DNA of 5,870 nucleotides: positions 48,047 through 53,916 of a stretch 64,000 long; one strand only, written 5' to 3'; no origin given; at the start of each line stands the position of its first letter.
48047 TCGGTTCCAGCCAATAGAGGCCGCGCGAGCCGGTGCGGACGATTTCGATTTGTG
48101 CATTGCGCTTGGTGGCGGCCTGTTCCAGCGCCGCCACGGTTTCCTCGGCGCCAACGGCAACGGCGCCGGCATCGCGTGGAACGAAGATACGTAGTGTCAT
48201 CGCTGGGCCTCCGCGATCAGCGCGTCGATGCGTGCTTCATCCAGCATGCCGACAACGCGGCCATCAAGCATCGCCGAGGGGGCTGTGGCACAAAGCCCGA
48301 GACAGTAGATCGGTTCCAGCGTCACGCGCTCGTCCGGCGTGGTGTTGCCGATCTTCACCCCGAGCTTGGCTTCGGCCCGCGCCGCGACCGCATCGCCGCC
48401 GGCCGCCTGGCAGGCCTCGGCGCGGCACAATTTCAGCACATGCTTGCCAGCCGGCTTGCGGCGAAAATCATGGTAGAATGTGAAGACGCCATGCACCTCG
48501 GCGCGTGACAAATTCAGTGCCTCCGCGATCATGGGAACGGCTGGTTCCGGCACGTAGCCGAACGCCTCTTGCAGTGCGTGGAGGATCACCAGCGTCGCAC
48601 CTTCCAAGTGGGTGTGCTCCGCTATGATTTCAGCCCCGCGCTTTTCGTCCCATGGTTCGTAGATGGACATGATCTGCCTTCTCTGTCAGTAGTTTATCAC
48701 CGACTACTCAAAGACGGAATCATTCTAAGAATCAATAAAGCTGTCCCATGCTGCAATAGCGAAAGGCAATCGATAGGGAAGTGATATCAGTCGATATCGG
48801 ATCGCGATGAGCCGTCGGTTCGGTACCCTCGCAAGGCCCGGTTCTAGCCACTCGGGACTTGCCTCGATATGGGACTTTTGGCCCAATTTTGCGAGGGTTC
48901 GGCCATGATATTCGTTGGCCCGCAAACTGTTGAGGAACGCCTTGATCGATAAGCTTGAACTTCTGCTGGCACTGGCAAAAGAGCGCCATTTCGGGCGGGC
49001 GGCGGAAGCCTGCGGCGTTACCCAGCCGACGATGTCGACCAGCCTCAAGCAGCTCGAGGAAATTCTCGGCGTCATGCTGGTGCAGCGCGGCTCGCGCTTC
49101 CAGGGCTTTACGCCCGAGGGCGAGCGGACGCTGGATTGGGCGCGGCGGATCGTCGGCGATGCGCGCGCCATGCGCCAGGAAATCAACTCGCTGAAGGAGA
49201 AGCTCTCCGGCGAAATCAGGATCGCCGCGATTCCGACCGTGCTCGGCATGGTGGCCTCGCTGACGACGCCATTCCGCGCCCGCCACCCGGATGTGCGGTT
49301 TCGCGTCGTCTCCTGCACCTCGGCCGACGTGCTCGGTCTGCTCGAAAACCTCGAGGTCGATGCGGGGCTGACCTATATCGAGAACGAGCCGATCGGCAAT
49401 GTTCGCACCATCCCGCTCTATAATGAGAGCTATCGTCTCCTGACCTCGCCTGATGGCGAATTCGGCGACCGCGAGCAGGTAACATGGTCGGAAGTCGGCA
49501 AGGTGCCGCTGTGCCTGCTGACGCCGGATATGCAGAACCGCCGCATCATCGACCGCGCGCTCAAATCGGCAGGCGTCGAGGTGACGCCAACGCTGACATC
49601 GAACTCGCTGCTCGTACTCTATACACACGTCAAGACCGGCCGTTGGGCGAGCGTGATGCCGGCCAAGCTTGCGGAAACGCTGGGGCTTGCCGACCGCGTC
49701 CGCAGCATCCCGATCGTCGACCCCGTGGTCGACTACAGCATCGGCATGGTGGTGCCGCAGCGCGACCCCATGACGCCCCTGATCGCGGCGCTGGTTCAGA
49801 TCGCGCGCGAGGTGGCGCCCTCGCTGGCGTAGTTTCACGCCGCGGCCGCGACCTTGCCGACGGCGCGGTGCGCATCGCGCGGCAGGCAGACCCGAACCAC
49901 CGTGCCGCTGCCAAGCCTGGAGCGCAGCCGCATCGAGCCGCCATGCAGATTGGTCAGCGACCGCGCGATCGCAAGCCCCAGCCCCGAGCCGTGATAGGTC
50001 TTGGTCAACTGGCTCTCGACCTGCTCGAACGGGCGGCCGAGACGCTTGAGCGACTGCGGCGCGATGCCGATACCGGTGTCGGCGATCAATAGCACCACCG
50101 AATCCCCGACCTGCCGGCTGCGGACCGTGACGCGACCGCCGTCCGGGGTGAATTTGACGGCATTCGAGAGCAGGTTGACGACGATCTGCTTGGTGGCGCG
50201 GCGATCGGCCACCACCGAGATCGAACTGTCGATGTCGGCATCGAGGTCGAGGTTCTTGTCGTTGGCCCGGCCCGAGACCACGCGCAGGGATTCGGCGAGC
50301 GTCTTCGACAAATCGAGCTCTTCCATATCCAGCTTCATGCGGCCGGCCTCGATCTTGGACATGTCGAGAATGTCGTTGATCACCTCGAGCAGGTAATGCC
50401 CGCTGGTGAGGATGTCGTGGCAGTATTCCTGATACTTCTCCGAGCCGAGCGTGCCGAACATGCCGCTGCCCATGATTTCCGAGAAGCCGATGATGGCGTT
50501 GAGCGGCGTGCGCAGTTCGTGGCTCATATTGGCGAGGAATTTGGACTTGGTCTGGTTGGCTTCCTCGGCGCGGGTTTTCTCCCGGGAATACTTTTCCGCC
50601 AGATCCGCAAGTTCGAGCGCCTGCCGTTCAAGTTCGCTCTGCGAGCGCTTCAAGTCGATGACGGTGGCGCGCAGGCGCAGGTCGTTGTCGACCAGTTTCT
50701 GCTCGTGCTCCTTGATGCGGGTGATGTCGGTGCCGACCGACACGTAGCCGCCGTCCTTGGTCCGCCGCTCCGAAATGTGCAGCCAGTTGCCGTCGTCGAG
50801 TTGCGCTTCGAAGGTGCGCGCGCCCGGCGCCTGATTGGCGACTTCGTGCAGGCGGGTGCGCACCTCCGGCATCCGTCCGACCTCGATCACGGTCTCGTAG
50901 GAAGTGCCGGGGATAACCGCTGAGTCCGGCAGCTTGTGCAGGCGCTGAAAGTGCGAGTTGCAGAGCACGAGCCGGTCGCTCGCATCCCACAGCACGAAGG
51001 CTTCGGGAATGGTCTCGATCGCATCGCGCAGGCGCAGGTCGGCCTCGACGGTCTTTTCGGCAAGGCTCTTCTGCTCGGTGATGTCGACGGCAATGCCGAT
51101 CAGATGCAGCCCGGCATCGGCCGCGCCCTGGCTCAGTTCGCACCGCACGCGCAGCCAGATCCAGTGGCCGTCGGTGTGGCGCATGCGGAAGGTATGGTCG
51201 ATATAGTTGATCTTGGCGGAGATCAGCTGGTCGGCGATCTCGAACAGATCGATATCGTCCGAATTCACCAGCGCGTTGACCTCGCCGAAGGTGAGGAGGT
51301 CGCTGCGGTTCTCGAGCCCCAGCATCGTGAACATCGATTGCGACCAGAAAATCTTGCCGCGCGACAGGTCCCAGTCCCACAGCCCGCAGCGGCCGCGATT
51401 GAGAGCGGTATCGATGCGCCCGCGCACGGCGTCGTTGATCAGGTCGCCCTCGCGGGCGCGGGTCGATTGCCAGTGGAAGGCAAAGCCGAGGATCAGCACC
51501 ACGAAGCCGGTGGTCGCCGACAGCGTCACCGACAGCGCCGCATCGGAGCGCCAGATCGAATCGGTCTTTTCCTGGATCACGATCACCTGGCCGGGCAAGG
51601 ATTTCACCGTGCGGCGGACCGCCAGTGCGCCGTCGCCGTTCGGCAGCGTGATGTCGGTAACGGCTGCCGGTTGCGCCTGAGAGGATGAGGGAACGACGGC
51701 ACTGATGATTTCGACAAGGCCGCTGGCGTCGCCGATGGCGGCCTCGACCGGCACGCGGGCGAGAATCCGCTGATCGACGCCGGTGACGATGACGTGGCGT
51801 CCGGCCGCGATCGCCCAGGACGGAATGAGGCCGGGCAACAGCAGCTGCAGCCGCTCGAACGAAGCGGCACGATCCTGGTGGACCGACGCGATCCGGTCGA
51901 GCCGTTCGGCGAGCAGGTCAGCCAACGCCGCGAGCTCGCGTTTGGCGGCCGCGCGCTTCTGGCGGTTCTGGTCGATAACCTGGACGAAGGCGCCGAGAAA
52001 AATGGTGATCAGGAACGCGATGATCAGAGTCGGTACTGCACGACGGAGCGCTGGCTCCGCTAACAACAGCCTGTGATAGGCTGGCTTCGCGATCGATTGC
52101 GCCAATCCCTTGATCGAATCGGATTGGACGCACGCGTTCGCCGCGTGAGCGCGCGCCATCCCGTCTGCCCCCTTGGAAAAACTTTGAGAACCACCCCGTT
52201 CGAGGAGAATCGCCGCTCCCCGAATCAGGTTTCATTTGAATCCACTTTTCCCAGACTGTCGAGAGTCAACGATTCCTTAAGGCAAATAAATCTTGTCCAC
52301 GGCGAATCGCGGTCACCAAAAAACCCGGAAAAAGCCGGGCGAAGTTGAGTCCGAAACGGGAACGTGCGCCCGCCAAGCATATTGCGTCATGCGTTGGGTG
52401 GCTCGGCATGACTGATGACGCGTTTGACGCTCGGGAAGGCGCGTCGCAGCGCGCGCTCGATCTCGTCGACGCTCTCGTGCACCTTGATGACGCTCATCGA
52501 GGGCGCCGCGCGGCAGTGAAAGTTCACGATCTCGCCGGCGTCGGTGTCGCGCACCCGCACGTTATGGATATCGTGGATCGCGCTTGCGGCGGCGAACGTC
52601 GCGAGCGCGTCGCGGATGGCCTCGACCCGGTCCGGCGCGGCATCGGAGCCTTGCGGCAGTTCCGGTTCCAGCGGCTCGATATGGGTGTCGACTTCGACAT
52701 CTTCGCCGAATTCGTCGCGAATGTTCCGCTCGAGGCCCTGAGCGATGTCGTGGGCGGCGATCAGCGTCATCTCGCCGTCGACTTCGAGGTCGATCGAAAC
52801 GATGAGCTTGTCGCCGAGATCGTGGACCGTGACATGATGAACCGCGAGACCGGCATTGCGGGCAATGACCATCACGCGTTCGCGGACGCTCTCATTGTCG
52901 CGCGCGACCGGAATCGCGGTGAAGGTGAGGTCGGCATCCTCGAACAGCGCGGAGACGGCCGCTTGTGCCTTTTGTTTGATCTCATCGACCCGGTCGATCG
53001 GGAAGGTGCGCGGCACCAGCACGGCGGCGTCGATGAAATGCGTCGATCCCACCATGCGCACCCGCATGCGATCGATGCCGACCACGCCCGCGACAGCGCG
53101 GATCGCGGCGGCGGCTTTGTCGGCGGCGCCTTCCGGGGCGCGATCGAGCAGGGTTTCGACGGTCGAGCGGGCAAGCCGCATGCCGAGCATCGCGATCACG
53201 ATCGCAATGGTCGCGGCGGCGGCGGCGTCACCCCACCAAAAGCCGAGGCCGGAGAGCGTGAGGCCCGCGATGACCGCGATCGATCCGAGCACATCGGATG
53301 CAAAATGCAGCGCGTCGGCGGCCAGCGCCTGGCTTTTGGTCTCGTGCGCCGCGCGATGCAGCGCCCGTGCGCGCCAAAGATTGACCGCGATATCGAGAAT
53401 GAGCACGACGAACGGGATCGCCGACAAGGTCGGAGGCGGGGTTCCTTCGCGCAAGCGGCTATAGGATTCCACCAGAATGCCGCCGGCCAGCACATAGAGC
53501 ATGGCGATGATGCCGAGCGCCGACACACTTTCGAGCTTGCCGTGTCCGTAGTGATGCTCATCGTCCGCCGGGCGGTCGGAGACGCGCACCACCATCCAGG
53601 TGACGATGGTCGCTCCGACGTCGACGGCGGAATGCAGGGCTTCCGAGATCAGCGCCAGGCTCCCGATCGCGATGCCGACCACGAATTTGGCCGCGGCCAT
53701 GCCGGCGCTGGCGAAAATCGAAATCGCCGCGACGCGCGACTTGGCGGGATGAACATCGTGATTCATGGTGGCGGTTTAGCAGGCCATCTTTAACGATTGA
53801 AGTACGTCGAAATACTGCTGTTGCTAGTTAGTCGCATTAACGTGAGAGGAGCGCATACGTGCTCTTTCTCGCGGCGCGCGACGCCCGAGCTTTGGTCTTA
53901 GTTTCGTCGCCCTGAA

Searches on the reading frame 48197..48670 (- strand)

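Call 43: search_protein_families(library=pfam, proteins=[window:48197-48670:-], max_evalue=0.0001)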
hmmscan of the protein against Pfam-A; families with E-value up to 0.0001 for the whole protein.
window:48197-48670:- (157 aa): 1 family
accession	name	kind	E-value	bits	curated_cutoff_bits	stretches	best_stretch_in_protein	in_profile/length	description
PF01257.25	2Fe-2S_thioredx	-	1.6e-44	151.7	24.8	1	14-155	3-144/145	Thioredoxin-like [2Fe-2S] ferredoxin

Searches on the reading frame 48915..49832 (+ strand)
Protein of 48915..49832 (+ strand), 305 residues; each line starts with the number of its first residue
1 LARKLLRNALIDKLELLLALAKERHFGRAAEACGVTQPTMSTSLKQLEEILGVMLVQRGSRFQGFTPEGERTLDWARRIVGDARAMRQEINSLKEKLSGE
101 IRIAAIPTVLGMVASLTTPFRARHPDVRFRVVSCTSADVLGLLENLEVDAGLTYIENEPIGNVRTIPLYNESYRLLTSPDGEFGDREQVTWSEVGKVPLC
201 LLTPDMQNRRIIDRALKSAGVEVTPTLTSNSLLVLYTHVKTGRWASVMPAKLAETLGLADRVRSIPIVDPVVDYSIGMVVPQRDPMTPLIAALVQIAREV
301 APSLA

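Call 43: search_protein_families(library=pfam, proteins=[window:48915-49832:+], max_evalue=0.0001)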
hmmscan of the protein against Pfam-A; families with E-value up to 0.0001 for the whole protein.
window:48915-49832:+ (305 aa): 2 families
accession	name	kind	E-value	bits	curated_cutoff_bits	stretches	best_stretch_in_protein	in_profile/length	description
PF03466.25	LysR_substrate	-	7.8e-36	123.9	28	1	95-301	2-208/209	LysR substrate binding domain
PF00126.33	HTH_1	-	4.1e-17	62.3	26.6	1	12-70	2-60/60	Bacterial regulatory helix-turn-helix protein, lysR family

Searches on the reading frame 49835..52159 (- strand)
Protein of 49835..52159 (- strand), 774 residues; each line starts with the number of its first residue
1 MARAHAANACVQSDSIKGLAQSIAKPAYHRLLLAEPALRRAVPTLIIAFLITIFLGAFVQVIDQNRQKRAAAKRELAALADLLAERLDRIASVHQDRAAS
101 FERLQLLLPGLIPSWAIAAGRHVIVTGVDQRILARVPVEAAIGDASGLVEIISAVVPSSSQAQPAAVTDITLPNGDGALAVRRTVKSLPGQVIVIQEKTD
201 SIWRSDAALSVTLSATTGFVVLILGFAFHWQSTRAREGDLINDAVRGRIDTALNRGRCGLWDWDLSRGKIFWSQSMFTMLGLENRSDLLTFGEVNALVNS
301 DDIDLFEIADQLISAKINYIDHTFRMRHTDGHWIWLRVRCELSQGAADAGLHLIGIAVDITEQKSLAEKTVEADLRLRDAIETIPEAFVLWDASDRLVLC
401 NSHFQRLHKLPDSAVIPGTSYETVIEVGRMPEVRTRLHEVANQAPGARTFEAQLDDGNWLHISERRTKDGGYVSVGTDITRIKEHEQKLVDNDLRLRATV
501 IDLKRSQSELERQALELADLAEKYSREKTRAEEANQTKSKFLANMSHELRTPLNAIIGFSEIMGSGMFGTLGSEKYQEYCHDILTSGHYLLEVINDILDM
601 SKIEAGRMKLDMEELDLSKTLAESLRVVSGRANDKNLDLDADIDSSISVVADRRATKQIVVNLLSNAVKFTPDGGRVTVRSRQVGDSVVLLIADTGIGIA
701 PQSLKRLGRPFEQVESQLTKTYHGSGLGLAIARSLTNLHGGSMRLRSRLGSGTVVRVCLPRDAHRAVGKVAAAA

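Call 3: search_protein_families(library=pfam, proteins=[window:49835-52159:-])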
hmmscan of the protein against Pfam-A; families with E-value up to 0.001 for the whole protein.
window:49835-52159:- (774 aa): 7 families
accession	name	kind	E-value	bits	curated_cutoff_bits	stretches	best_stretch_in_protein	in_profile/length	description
PF02518.31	HATPase_c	-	5.7e-26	91.6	26.4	1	652-762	2-110/111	Histidine kinase-, DNA gyrase B-, and HSP90-like ATPase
PF00512.31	HisKA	-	1.1e-19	70.7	26.9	1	538-606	2-66/66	His Kinase A (phospho-acceptor) domain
PF12860.13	PAS_7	-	1.7e-16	60.8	27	1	381-487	1-115/115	PAS fold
PF08447.18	PAS_3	-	6.5e-10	39.6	25.6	1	269-347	1-79/89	PAS fold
PF00989.32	PAS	-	1.4e-08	35.1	22.6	1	376-476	2-90/113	PAS fold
PF13188.13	PAS_8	-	9.6e-06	25.8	21.8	1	376-416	2-38/65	PAS domain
PF13426.13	PAS_9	-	3.5e-05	24.5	27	0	269-362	13-103/103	PAS domain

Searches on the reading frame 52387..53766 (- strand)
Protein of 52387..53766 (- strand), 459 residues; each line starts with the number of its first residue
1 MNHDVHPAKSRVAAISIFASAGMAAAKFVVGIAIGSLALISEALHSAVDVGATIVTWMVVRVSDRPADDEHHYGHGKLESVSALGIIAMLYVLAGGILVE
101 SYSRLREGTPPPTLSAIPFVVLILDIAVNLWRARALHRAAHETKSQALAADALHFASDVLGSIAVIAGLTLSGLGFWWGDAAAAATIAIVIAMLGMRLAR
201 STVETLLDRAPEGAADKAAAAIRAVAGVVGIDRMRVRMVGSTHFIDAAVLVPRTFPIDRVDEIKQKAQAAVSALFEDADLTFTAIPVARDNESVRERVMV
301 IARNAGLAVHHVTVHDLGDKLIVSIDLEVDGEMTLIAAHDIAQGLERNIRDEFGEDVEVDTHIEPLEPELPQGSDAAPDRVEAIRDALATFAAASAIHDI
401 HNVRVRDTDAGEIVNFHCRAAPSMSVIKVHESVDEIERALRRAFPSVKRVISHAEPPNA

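Call 3: search_protein_families(library=pfam, proteins=[window:52387-53766:-])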
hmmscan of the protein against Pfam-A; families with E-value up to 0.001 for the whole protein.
window:52387-53766:- (459 aa): 2 families
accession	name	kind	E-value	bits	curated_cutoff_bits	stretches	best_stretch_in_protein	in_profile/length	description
PF01545.26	Cation_efflux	-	7.7e-43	147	26.6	1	15-207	3-198/198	Cation efflux family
PF16916.11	ZT_dimer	-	4.2e-34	116.8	26.7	3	304-365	17-77/78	Dimerisation domain of Zinc Transporter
